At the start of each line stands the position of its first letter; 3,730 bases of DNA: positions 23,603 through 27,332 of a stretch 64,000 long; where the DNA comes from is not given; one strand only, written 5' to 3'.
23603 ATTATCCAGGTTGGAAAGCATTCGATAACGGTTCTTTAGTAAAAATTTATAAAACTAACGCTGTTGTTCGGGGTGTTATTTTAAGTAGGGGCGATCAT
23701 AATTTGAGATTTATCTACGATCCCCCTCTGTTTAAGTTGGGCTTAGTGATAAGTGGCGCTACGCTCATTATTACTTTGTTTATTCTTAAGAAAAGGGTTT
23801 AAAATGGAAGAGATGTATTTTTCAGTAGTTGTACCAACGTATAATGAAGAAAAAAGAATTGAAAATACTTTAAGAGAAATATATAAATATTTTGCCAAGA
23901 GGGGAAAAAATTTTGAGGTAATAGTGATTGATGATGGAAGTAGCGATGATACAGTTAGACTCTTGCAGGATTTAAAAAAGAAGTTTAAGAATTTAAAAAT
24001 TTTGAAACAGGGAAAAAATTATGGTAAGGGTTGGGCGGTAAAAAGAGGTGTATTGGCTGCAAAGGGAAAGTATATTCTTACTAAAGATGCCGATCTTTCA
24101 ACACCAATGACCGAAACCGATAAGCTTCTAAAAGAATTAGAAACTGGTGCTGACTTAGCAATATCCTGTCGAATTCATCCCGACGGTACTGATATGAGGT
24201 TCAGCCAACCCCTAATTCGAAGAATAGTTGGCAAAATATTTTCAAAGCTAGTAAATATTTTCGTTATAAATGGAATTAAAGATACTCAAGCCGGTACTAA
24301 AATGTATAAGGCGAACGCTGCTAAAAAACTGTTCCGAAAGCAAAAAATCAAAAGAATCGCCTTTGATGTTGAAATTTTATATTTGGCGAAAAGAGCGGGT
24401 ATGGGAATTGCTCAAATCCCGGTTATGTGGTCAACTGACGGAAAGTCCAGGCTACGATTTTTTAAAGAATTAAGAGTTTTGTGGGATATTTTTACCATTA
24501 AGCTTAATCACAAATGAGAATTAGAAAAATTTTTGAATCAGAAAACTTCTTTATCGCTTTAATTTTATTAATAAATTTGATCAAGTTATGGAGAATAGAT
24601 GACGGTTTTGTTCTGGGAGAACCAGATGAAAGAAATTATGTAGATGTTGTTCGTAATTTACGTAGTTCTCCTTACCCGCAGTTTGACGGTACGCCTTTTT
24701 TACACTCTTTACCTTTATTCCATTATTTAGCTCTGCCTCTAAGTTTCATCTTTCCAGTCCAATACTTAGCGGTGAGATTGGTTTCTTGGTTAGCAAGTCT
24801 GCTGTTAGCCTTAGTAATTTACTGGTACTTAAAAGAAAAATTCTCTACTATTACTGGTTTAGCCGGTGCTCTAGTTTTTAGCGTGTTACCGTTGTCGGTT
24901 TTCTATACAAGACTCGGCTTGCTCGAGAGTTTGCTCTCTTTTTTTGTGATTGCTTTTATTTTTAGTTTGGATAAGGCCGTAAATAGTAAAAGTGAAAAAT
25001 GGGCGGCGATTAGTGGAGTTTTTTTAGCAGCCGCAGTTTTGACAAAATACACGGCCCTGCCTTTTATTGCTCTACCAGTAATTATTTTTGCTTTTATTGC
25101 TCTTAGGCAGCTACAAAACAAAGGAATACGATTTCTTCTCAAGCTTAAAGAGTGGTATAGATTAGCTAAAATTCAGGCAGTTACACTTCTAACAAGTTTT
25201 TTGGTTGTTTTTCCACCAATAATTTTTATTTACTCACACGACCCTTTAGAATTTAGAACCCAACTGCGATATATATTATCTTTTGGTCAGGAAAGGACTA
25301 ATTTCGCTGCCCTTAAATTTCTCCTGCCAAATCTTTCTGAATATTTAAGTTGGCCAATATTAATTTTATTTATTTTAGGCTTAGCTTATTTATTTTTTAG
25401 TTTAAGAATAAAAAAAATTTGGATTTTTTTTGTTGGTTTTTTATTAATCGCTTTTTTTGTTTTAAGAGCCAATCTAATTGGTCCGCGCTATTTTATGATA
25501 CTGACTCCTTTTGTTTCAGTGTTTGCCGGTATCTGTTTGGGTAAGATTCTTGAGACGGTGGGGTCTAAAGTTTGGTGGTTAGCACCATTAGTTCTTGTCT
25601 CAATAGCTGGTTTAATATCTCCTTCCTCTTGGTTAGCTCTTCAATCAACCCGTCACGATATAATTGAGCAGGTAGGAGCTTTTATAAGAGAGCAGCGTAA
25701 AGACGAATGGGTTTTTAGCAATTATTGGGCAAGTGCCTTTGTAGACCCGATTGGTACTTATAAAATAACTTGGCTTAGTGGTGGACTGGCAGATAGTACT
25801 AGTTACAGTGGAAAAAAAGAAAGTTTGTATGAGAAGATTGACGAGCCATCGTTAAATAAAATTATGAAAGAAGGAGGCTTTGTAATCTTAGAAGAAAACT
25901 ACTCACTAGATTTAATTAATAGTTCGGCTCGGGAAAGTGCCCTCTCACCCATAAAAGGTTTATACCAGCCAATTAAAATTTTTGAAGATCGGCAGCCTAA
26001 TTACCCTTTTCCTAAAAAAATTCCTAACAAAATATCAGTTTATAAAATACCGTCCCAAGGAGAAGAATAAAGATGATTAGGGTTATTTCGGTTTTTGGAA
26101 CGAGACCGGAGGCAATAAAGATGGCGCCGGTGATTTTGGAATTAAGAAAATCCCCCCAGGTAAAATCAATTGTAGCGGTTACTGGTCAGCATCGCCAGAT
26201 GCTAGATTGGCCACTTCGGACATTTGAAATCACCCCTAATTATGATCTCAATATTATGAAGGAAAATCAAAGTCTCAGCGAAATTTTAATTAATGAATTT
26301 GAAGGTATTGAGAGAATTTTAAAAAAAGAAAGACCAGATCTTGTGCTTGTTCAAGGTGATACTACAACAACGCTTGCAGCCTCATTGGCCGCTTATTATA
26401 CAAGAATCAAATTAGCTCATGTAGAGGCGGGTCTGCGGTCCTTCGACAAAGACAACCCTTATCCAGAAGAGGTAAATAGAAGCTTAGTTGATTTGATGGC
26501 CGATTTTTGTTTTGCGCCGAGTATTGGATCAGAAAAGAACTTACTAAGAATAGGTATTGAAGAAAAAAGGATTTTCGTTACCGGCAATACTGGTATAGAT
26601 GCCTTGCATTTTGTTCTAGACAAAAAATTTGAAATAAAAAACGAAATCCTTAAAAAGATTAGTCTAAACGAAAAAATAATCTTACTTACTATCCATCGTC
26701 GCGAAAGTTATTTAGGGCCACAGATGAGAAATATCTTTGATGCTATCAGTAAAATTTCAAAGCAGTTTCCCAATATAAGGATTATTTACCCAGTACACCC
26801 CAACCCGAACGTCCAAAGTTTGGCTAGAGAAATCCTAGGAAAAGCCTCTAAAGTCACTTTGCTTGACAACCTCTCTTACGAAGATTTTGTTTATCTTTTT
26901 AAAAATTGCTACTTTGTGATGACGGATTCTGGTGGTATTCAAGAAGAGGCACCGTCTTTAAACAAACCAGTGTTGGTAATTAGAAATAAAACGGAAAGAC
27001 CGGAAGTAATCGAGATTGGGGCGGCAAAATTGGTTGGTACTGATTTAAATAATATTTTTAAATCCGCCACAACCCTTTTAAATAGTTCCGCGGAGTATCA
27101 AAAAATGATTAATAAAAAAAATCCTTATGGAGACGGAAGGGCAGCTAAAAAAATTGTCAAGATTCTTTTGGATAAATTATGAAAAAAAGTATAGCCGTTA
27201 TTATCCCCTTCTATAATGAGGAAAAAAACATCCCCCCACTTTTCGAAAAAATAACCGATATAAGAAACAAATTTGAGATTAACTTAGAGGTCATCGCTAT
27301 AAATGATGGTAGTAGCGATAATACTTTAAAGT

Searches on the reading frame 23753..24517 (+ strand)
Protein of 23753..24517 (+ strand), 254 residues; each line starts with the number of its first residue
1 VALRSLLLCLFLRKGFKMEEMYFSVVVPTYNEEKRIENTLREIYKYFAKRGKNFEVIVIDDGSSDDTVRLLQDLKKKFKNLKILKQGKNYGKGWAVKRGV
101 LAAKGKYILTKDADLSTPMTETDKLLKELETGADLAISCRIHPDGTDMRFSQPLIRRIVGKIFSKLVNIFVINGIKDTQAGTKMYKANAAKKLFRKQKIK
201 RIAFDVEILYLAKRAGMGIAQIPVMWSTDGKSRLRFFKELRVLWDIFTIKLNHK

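Call 14: search_protein_families(library=pfam, proteins=[window:23753-24517:+], max_evalue=0.00001)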
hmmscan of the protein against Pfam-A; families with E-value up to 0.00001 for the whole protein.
window:23753-24517:+ (254 aa): 3 families
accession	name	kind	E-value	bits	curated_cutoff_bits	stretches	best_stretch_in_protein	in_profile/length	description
PF00535.33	Glycos_transf_2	-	1.7e-31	109.8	23.3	1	24-194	1-168/168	Glycosyl transferase family 2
PF10111.15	Glyco_tranf_2_2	-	1.1e-12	48.5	27.3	1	24-127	1-104/276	Glycosyltransferase like family 2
PF13641.12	Glyco_tranf_2_3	-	1.3e-09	38.8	27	1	23-114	3-96/230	Glycosyltransferase like family 2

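Call 30: search_protein_families(library=ncbifam, proteins=[window:23753-24517:+], max_evalue=0.001)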
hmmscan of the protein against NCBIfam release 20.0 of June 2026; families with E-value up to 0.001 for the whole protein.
window:23753-24517:+ (254 aa): 23 families
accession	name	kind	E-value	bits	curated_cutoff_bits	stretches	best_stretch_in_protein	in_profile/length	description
NF041875.1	EPS_EpsD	equivalog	1.6e-21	77.1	370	1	24-190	2-161/325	exopolysaccharide biosynthesis glycosyltransferase EpsD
TIGR03937.1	PgaC_IcaA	equivalog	5.5e-20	71.7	422.3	1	21-135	45-156/407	poly-beta-1,6-N-acetyl-D-glucosamine synthase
NF047588.1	GlcsyltransPgfSStrep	equivalog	2.6e-19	69.6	500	1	21-179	1-157/308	glycosyltransferase PgfS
NF007986.1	PRK10714.1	equivalog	4.9e-18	65.2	529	1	23-194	8-173/316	undecaprenyl-phosphate 4-deoxy-4-formamido-L-arabinose transferase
NF007482.0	PRK10073.1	equivalog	1.1e-15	57.5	423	1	21-121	6-102/334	glycosyltransferase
NF041391.1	DPhHxTase_Halo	equivalog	9.4e-14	50.9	375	1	29-193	3-153/213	dolichyl-phosphate hexose transferase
TIGR04283.1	glyco_like_mftF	equivalog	8.3e-13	48.4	182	1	24-133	2-102/221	TIGR04283 family arsenosugar biosynthesis glycosyltransferase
TIGR04182.1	glyco_TIGR04182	equivalog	9e-13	48.2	325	1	24-228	3-192/293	S-layer glycoprotein N-glycosyltransferase AglJ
NF038302.1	EPS_HpsE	equivalog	1.5e-12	47.1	300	1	22-114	2-96/307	hormogonium polysaccharide biosynthesis glycosyltransferase HpsE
NF010496.0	PRK13915.1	equivalog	6.5e-12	45.1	262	1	19-121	29-133/307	glucosyl-3-phosphoglycerate synthase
NF047683.1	TeichurnBiosyTuaG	equivalog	6.8e-12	45.6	400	1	22-128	7-107/252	teichuronic acid biosynthesis protein TuaG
NF058614.1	PPMAGASynPpgS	equivalog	8.3e-12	45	370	1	25-224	4-194/226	polyprenyl-phospho-N-acetylgalactosaminyl synthase PpgS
TIGR03111.1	glyc2_xrt_Gpos1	hypoth_equivalog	9.6e-12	44.4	363.95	1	22-139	50-167/439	TIGR03111 family XrtG-associated glycosyltransferase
NF050050.1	ProtGlycPglI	equivalog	6.3e-09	35.6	500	1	22-145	3-125/306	GalNAc(5)-diNAcBac-PP-undecaprenol beta-1,3-glucosyltransferase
TIGR03469.1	HpnB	hypoth_equivalog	3.4e-08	32.9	379.25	1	24-131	47-162/386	hopene-associated glycosyltransferase HpnB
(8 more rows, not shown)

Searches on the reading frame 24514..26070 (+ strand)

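Call 14: search_protein_families(library=pfam, proteins=[window:24514-26070:+], max_evalue=0.00001)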
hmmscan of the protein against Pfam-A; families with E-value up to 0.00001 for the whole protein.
window:24514-26070:+ (518 aa): 2 families
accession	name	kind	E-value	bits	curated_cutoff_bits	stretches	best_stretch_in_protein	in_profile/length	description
PF13231.12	PMT_2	-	5.6e-13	49.8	26.1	1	67-201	4-139/160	Dolichyl-phosphate-mannose-protein mannosyltransferase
PF02366.24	PMT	-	3.8e-10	40.2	22.7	1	78-238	76-233/245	Dolichyl-phosphate-mannose-protein mannosyltransferase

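Call 30: search_protein_families(library=ncbifam, proteins=[window:24514-26070:+], max_evalue=0.001)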
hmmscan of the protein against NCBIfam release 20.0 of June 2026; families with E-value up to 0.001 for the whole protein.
window:24514-26070:+ (518 aa): 2 families
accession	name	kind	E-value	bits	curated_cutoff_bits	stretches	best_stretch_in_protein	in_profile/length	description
NF047440.1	LA3751_2_3_fam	subfamily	1.4e-05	24.1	200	1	68-411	84-423/460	LA_3751/LA_3752 family putative glycosyltransferase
TIGR03663.1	TIGR03663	subfamily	6.1e-05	22.2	126.25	1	60-247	47-226/435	flippase activity-associated protein Agl23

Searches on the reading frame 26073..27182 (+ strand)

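Call 14: search_protein_families(library=pfam, proteins=[window:26073-27182:+], max_evalue=0.00001)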
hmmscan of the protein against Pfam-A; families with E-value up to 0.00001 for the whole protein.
window:26073-27182:+ (369 aa): 1 family
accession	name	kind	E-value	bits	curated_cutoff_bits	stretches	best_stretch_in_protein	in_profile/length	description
PF02350.25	Epimerase_2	-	2.5e-115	385.5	30.6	1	23-365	2-346/347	UDP-N-acetylglucosamine 2-epimerase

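Call 74: search_protein_families(library=ncbifam, proteins=[window:26073-27182:+], max_evalue=1e-30)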
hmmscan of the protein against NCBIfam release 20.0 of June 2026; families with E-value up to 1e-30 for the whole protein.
window:26073-27182:+ (369 aa): 2 families
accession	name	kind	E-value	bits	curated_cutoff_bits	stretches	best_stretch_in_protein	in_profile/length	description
TIGR00236.1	wecB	equivalog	1.5e-143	478.4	210.15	1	3-366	2-363/366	non-hydrolyzing UDP-N-acetylglucosamine 2-epimerase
TIGR03568.1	NeuC_NnaA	equivalog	2.3e-33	115.5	235.9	1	3-365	2-365/365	UDP-N-acetylglucosamine 2-epimerase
